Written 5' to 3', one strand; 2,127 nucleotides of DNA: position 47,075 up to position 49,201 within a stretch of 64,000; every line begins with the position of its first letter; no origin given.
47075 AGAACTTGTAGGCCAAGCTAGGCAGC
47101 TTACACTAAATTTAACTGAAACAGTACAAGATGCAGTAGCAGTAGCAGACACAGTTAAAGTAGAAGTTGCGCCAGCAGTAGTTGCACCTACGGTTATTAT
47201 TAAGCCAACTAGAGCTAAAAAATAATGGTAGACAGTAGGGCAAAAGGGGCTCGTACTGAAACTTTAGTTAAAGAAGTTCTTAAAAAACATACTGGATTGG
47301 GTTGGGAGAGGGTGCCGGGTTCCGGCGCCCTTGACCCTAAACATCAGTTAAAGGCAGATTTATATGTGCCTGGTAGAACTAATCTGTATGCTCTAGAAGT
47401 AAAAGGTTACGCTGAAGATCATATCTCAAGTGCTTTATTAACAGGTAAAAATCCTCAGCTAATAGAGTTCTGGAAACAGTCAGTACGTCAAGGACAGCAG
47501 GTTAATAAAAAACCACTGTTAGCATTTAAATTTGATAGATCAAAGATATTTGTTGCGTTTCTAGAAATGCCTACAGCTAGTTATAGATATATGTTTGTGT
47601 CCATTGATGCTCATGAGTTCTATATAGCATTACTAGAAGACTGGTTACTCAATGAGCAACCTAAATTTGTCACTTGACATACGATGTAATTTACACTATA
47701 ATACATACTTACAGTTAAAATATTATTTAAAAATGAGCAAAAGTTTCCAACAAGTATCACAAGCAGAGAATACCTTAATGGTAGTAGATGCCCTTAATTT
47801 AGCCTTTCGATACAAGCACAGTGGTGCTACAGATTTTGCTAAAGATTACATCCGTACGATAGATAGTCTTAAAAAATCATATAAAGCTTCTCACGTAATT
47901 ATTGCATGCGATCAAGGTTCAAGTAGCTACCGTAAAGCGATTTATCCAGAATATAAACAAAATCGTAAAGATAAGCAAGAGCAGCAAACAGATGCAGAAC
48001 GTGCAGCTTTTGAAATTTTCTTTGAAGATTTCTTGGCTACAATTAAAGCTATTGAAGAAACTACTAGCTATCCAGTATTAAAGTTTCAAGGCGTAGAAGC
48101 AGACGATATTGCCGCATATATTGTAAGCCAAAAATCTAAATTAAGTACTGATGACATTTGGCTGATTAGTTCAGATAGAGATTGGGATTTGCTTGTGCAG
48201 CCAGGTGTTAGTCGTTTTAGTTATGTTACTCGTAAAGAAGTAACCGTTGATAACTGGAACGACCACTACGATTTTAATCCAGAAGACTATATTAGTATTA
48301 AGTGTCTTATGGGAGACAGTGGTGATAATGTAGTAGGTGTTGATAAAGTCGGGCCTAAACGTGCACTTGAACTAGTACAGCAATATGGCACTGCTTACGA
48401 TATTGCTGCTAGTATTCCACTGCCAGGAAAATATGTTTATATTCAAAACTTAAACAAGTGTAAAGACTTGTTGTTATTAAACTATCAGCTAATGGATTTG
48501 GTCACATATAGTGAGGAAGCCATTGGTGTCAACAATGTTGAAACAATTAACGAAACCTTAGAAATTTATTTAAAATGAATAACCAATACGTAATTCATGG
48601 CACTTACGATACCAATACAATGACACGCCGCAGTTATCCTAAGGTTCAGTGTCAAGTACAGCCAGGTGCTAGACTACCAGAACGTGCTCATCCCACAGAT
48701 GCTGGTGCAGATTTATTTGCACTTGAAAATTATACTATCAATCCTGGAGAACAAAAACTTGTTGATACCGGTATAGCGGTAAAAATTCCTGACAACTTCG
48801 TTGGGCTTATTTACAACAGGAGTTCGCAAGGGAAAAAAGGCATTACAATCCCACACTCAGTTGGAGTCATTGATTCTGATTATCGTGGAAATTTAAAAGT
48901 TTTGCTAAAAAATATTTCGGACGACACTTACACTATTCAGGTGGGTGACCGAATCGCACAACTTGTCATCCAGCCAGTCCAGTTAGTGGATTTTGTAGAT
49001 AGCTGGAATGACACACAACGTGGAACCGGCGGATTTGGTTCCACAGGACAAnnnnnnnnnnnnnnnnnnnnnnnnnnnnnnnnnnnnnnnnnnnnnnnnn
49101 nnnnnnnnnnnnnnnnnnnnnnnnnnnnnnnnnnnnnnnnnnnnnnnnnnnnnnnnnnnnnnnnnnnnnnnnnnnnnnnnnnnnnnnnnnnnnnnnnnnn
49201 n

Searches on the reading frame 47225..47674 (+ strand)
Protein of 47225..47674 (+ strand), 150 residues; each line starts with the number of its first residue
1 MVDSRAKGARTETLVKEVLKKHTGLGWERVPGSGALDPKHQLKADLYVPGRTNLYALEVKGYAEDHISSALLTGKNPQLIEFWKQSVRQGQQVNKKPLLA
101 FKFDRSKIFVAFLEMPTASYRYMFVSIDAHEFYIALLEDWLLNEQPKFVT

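Call 44: search_protein_families(library=pfam, proteins=[window:47225-47674:+], max_evalue=0.01)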
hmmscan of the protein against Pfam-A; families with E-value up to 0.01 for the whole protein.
window:47225-47674:+ (150 aa): 1 family
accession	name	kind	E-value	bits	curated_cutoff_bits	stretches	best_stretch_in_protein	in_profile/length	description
PF24608.2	PDDEXK_15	-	2.9e-24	86.2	27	1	3-113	1-112/164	Phage putative PDDEXK endonuclease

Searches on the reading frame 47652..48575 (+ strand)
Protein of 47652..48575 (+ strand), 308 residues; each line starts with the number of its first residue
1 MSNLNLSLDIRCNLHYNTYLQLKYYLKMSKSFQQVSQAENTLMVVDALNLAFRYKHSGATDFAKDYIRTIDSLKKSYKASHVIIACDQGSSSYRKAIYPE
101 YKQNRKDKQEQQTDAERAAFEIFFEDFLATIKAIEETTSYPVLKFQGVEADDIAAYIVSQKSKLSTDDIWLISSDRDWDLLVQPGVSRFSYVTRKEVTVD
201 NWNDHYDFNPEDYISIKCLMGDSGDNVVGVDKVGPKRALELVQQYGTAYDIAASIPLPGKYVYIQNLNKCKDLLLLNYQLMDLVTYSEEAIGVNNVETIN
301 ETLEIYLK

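Call 44: search_protein_families(library=pfam, proteins=[window:47652-48575:+], max_evalue=0.01)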
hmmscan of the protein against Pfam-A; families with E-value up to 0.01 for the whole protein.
window:47652-48575:+ (308 aa): 2 families
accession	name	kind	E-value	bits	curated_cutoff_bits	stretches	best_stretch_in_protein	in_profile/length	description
PF02739.22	5_3_exonuc_N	-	8.5e-17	61.8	34.3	1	42-194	2-150/164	5'-3' exonuclease, N-terminal resolvase-like domain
PF01367.25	5_3_exonuc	-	8.7e-15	55.4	40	1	209-291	2-84/97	5'-3' exonuclease, C-terminal SAM fold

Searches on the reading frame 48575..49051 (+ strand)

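Call 44: search_protein_families(library=pfam, proteins=[window:48575-49051:+], max_evalue=0.01)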
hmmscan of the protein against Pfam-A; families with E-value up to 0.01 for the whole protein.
window:48575-49051:+ (159 aa): 2 families
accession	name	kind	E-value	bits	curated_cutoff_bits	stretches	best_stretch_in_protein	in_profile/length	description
PF00692.24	dUTPase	-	1.1e-33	116.2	22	1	33-158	4-129/129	dUTPase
PF22769.1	DCD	-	9.8e-13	48.9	27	1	51-133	69-151/153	dCTP deaminase-like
